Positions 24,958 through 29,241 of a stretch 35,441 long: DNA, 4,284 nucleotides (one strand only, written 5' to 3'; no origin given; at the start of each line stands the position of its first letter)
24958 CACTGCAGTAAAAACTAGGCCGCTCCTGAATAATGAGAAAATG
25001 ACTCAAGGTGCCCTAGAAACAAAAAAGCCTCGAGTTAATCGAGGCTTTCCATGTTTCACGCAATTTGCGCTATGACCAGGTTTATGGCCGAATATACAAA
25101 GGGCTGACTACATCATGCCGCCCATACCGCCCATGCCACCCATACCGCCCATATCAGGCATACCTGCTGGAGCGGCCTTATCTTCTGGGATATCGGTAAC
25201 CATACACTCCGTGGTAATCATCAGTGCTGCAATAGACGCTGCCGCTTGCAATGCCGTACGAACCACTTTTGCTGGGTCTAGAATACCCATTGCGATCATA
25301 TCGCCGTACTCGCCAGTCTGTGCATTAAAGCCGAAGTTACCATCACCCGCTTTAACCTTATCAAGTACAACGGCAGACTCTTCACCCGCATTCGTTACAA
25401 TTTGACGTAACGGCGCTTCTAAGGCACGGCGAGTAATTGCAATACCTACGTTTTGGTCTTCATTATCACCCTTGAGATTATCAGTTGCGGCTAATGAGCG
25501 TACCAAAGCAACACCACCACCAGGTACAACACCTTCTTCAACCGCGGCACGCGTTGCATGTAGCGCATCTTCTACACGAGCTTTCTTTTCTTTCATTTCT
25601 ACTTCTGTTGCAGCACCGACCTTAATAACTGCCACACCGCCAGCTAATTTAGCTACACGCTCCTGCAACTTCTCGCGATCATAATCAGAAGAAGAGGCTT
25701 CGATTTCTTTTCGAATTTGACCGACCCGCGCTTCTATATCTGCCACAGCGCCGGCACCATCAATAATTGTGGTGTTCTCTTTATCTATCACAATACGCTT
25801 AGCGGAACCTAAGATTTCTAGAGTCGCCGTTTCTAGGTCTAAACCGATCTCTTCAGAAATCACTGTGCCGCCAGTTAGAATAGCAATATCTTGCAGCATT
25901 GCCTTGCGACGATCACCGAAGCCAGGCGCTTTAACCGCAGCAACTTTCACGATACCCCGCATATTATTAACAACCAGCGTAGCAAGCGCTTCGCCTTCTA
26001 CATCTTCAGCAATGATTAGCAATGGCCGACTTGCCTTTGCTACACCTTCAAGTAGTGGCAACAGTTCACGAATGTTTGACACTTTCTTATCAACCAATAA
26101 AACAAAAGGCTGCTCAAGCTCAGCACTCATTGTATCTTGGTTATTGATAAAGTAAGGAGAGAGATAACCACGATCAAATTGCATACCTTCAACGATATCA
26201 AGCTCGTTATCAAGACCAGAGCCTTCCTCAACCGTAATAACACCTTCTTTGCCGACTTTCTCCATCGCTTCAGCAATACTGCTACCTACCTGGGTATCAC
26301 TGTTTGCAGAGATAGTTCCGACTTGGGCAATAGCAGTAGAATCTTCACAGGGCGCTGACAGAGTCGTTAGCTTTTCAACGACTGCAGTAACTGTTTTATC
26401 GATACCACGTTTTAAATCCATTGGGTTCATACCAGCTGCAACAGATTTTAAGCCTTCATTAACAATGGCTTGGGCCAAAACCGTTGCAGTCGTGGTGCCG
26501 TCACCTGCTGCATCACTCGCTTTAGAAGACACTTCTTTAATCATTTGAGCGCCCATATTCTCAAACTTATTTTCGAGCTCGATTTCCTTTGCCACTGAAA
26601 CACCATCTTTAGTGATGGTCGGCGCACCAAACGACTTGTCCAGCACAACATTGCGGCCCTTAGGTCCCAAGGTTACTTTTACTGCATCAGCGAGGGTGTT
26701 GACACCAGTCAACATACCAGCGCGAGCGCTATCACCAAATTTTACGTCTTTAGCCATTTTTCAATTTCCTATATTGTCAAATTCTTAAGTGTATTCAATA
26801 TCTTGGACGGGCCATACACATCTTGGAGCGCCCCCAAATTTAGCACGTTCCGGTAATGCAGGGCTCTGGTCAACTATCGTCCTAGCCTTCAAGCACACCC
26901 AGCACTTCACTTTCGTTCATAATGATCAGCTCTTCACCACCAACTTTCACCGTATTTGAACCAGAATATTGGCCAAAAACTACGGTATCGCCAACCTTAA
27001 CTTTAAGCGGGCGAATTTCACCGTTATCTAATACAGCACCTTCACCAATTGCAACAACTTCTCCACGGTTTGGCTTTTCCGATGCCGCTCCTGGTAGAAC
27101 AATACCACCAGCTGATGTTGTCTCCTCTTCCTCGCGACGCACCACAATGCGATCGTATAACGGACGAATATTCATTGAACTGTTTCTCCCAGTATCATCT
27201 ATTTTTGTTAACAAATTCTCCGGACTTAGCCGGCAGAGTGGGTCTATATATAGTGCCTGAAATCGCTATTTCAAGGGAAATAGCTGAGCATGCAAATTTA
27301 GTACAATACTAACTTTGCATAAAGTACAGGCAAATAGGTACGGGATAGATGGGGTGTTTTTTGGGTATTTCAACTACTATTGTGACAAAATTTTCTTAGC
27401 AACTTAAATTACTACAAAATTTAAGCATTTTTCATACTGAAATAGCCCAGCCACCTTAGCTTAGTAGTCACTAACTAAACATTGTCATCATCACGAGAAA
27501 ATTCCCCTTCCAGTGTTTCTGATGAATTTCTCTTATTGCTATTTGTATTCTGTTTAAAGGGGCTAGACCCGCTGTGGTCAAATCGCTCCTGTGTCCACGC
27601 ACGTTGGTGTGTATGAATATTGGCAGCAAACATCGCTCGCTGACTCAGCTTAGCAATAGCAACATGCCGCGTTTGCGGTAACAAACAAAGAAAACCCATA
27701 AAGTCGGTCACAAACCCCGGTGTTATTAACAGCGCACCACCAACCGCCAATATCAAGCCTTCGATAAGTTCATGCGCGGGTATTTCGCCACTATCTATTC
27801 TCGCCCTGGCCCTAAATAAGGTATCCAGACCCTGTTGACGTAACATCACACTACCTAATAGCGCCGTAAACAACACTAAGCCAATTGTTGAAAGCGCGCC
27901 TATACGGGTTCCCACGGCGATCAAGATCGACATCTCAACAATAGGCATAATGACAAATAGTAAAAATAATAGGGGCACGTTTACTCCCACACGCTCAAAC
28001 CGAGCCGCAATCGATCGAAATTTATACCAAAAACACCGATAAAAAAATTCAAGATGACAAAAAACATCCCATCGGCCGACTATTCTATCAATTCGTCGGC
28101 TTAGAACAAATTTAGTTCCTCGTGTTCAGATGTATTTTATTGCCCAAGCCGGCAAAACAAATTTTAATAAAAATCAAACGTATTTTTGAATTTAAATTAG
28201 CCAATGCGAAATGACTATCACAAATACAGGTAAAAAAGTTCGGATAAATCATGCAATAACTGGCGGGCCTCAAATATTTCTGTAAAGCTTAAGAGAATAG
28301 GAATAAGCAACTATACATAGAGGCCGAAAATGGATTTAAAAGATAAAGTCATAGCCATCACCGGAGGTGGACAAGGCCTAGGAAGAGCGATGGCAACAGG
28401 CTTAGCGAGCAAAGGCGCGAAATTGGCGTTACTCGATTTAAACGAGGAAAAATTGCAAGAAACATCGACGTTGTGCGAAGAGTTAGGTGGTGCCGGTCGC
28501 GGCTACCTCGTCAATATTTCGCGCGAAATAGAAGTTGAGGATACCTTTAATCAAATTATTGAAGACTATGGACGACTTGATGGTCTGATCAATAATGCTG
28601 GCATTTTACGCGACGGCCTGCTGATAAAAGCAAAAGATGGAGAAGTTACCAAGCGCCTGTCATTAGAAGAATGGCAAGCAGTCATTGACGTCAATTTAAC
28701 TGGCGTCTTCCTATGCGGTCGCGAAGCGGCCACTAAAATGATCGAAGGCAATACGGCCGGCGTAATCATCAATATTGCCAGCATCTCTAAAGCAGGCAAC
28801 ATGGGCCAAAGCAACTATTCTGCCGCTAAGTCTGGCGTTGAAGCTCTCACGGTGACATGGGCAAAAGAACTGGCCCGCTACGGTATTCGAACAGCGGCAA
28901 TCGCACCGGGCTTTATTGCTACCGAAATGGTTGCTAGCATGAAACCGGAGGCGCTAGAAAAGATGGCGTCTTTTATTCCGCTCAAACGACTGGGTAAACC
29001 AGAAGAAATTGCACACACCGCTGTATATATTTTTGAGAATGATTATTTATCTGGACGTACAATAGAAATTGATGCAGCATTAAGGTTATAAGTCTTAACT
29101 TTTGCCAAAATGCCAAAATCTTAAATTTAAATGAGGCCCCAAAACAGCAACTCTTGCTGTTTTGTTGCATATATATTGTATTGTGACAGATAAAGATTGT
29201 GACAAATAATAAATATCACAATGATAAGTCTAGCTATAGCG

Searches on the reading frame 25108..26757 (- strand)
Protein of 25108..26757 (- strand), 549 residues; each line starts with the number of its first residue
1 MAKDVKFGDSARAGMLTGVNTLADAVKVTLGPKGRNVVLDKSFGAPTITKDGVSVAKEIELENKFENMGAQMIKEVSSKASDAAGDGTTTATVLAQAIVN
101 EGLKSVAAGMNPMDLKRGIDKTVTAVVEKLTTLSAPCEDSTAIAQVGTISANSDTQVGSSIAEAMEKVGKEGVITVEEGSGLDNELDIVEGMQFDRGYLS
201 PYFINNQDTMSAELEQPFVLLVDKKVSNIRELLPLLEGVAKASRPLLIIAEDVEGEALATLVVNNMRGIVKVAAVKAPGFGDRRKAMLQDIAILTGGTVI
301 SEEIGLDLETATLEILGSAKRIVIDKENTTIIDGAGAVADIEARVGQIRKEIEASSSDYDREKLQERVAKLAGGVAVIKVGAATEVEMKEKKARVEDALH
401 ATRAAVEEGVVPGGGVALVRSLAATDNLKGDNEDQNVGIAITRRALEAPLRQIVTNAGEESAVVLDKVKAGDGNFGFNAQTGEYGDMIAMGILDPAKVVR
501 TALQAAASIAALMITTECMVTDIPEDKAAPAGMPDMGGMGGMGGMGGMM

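Call 39: search_protein_families(library=pfam, proteins=[window:25108-26757:-], max_evalue=0.0001)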
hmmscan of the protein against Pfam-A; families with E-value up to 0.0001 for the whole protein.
window:25108-26757:- (549 aa): 1 family
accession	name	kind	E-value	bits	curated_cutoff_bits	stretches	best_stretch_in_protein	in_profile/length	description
PF00118.29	Cpn60_TCP1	-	1.3e-72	245.5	34.3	1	22-522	1-488/490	TCP-1/cpn60 chaperonin family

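Call 40: list_cluster_members(proteins=[window:25108-26757:-, window:20963-22483:-, window:13208-14230:-, window:621-1274:-, window:1621-3147:+])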
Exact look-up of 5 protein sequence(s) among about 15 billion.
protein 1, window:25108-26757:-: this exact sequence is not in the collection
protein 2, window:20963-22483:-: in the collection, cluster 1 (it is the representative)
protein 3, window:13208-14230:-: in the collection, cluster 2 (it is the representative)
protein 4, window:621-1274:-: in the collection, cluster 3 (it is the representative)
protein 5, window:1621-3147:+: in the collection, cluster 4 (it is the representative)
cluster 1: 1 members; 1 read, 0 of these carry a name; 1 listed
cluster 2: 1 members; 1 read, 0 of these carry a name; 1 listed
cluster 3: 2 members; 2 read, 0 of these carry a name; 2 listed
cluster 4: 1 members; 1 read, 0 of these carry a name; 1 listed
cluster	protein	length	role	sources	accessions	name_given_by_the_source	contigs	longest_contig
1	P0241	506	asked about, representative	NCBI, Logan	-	-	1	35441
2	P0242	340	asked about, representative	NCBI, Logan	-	-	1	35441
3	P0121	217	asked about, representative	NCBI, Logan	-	-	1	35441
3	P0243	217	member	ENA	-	-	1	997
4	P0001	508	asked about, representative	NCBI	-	-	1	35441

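Call 72: find_homologous_proteins(query=window:25108-26757:-, max_evalue=1e-100)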
Query window:25108-26757:- (549 aa): 8000 proteins with E <= 1e-100 among 8000 candidates; the best 120 are listed.
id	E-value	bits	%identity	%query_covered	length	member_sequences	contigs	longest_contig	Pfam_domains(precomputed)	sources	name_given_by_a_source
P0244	1.3e-283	960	84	98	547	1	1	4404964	PF00118.30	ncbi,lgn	-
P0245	5.1e-282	954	84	97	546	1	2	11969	PF00118.30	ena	-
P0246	5.1e-281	951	83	96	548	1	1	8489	PF00118.30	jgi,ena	-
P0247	5.7e-281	951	83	96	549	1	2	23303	PF00118.30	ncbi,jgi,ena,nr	ncbi:MAG: chaperonin GroEL [Porticoccaceae bacterium]|nr:chaperonin GroEL [Porticoccaceae bacterium]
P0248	1.9e-280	949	83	97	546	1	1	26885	PF00118.30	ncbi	-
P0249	2.8e-280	949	83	97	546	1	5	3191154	PF00118.30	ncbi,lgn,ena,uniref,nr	ncbi:chaperonin GroEL [Geopseudomonas guangdongensis]|uniref:Chaperonin GroEL n=1 Tax=Geopseudomonas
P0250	3.3e-280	948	83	97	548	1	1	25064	PF00118.30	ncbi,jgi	ncbi:MAG: chaperonin GroEL [Porticoccaceae bacterium]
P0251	5.4e-280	948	84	97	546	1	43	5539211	PF00118.30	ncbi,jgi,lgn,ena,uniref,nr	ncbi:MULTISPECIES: chaperonin GroEL [Pseudomonas]|uniref:Chaperonin GroEL n=2 Tax=Pseudomonas TaxID=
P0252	1.0e-279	947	84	97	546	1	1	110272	PF00118.30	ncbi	-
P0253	1.3e-279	946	83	97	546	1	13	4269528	PF00118.30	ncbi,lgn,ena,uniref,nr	ncbi:chaperonin GroEL [Pseudomonas luteola]|uniref:Chaperonin GroEL n=1 Tax=Pseudomonas luteola TaxI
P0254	1.3e-279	946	84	97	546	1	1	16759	PF00118.30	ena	-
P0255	1.9e-279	946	83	97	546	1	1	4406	PF00118.30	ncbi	-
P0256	2.1e-279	946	83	97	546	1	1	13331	PF00118.30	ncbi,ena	-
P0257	3.3e-279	945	83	98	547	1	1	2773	PF00118.30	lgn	-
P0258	3.3e-279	945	83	97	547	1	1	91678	PF00118.30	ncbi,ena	-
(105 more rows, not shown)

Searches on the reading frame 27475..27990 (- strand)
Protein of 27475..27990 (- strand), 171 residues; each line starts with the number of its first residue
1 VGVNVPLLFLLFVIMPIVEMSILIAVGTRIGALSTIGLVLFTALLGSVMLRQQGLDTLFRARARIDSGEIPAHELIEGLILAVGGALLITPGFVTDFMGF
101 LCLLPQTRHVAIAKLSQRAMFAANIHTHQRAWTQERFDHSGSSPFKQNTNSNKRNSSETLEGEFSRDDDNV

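Call 39: search_protein_families(library=pfam, proteins=[window:27475-27990:-], max_evalue=0.0001)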
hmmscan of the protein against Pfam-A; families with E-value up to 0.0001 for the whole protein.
window:27475-27990:- (171 aa): 1 family
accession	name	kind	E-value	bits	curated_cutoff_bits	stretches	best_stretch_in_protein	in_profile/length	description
PF04186.18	FxsA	-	3.6e-34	117.6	25.2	1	10-116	1-107/109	FxsA cytoplasmic membrane protein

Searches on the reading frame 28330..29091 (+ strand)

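Call 39: search_protein_families(library=pfam, proteins=[window:28330-29091:+], max_evalue=0.0001)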
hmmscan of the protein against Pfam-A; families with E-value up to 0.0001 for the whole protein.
window:28330-29091:+ (253 aa): 3 families
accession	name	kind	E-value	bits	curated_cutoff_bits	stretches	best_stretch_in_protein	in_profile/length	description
PF13561.12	adh_short_C2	-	4.9e-52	177.3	27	1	15-249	6-233/236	Enoyl-(Acyl carrier protein) reductase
PF00106.31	adh_short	-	9.4e-52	175.8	26.6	1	6-206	1-192/195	short chain dehydrogenase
PF08659.16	KR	-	4.6e-12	46.7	22.6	1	9-179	4-165/180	KR domain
